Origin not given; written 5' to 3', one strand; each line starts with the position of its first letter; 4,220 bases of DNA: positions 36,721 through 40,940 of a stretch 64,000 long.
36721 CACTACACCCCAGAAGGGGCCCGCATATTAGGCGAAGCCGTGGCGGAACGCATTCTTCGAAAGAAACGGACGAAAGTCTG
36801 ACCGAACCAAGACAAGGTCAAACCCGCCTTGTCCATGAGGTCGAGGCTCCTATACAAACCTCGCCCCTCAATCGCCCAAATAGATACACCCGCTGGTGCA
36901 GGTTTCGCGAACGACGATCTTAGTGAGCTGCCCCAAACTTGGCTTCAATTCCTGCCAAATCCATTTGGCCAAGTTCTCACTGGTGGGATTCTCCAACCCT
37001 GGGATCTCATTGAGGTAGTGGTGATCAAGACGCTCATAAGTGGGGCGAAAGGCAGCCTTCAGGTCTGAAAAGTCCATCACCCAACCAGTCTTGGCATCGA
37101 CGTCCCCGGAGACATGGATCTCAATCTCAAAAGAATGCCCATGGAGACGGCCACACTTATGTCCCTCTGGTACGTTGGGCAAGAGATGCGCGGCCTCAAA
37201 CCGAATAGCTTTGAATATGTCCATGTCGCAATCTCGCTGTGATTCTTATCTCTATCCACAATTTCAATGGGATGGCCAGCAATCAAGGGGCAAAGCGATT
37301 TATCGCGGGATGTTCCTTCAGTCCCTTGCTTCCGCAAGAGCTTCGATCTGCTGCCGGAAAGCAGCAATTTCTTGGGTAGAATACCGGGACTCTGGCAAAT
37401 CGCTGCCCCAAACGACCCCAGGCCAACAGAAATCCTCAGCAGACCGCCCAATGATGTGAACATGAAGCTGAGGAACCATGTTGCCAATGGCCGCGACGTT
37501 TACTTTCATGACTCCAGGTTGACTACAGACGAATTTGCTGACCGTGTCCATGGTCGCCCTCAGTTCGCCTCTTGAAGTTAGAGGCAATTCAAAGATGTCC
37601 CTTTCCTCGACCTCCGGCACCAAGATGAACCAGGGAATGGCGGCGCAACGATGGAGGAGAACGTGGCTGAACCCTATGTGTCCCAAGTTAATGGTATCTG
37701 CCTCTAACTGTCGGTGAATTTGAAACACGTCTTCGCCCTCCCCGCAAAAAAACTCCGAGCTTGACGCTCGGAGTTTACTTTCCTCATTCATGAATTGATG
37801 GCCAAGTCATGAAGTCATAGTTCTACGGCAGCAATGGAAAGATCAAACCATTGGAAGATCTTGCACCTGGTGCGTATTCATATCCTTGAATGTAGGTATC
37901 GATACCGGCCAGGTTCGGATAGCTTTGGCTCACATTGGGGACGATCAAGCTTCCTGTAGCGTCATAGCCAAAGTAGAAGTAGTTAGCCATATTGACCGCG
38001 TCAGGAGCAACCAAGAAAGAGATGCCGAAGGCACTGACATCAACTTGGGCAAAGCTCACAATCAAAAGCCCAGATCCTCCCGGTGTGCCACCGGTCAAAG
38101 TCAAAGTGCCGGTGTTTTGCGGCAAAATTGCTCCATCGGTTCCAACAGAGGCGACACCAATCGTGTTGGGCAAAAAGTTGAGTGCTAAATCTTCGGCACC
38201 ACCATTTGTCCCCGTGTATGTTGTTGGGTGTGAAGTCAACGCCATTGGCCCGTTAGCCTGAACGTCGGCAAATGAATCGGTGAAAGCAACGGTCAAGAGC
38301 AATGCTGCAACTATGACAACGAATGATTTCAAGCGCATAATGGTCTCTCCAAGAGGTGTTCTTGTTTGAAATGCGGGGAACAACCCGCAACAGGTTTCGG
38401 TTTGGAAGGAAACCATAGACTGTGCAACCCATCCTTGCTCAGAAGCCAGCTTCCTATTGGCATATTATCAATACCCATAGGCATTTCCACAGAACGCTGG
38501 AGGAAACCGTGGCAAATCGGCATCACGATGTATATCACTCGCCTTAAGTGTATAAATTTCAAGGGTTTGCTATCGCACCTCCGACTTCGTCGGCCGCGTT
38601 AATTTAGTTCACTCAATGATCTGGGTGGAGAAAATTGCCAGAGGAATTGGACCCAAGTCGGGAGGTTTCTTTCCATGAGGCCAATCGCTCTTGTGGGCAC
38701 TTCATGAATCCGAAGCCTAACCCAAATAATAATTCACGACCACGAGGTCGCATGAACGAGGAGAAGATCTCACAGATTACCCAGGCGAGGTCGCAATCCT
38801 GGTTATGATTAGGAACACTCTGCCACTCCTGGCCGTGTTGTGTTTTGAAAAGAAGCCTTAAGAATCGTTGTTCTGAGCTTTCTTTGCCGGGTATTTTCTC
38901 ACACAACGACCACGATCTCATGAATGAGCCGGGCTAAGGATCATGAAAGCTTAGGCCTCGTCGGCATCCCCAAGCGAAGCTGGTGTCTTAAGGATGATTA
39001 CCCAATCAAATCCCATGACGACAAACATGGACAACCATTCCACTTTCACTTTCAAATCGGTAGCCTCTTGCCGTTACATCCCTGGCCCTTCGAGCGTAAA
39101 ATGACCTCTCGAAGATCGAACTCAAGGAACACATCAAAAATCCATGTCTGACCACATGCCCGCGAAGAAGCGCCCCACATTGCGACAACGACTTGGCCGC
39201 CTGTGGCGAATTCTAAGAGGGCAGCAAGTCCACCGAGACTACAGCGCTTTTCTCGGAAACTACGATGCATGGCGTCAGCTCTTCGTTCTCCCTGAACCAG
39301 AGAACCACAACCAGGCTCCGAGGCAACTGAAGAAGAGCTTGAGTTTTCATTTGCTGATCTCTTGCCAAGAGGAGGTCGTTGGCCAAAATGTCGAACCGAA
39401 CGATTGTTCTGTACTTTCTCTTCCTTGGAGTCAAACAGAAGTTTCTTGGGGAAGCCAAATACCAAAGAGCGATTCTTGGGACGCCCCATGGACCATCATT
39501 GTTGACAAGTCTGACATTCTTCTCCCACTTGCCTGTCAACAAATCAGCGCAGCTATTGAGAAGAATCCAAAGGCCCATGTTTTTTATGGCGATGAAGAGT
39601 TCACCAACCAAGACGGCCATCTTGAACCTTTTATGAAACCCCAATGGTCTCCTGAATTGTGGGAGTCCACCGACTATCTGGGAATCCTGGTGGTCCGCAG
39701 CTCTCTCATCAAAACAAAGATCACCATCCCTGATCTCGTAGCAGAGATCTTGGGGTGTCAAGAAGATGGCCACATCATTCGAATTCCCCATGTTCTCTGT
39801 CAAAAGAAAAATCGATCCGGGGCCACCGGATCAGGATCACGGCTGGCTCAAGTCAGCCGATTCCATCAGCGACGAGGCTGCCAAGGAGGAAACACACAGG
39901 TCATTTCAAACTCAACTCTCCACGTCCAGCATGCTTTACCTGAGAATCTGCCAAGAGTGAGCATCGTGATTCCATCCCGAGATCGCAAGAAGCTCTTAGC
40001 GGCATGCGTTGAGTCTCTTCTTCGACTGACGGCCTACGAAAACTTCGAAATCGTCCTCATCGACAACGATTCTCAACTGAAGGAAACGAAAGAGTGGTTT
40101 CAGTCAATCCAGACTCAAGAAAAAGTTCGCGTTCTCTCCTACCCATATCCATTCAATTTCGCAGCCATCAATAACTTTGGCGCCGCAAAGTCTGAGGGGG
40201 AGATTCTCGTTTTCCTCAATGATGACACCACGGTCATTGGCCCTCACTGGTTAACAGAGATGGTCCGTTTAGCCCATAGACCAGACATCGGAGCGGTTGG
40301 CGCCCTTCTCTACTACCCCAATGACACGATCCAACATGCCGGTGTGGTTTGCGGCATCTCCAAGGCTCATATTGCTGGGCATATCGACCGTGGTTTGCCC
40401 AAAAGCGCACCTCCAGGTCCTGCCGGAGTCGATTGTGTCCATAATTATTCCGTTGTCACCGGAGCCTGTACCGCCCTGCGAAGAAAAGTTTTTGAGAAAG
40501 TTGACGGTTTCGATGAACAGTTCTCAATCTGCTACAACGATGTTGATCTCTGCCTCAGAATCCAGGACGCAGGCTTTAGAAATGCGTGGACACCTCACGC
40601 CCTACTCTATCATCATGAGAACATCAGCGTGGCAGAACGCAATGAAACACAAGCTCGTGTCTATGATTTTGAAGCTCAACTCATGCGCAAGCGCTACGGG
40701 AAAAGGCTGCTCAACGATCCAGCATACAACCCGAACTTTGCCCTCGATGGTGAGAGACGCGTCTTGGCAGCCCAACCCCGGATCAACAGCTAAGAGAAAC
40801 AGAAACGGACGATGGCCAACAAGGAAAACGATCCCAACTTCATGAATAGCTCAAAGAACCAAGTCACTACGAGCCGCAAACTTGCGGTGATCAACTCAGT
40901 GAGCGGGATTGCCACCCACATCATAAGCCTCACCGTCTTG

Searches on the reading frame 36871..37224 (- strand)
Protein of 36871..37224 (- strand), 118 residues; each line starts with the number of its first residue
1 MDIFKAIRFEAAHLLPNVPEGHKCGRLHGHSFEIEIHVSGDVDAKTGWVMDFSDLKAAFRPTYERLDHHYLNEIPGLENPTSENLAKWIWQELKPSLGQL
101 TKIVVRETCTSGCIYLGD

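Call 21: search_protein_families(library=pfam, proteins=[window:36871-37224:-], max_evalue=0.0001)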
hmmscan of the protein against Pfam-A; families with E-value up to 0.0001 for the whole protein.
window:36871-37224:- (118 aa): 1 family
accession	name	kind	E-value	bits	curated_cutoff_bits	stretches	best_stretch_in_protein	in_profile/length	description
PF01242.24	PTPS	-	6.5e-37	126.6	22.4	1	3-116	2-119/121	6-pyruvoyl tetrahydropterin synthase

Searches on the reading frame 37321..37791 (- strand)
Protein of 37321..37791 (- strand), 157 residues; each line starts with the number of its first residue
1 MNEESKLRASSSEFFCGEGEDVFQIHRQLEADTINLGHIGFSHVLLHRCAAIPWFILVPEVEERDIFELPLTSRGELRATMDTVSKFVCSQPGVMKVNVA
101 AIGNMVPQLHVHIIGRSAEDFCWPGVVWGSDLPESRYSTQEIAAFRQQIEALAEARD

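Call 21: search_protein_families(library=pfam, proteins=[window:37321-37791:-], max_evalue=0.0001)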
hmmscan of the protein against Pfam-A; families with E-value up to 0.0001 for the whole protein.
window:37321-37791:- (157 aa): 1 family
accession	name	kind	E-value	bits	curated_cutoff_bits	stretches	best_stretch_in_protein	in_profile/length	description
PF01230.28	HIT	-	1.3e-08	35.8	21.5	1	41-117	14-96/98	HIT domain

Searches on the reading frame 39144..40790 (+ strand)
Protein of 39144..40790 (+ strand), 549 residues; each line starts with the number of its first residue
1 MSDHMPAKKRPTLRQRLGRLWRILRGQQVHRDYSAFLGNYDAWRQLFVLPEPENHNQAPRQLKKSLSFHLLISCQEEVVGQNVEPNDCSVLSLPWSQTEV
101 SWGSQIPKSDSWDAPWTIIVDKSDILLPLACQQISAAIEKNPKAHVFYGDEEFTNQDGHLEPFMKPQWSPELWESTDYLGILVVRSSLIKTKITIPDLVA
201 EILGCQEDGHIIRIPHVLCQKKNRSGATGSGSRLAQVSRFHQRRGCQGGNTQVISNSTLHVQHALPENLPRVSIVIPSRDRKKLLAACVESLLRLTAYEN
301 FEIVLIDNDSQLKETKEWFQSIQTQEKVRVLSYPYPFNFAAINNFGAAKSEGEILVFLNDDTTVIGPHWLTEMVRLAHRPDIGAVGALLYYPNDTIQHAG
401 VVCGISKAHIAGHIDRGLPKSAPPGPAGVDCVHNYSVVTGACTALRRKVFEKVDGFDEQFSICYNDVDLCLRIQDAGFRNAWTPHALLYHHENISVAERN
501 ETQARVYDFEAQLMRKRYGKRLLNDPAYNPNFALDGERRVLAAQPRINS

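Call 21: search_protein_families(library=pfam, proteins=[window:39144-40790:+], max_evalue=0.0001)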
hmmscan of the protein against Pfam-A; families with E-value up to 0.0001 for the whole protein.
window:39144-40790:+ (549 aa): 4 families
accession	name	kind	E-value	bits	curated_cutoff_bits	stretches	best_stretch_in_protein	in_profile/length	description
PF00535.33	Glycos_transf_2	-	2e-19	70.6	23.3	1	273-396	1-123/168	Glycosyl transferase family 2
PF13641.12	Glyco_tranf_2_3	-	5.6e-18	66.2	27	1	270-502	1-223/230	Glycosyltransferase like family 2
PF10111.15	Glyco_tranf_2_2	-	2e-09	37.8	27.3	0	273-378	1-107/276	Glycosyltransferase like family 2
PF13632.12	Glyco_trans_2_3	-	4.5e-07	30.3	27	1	356-491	3-124/198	Glycosyl transferase family group 2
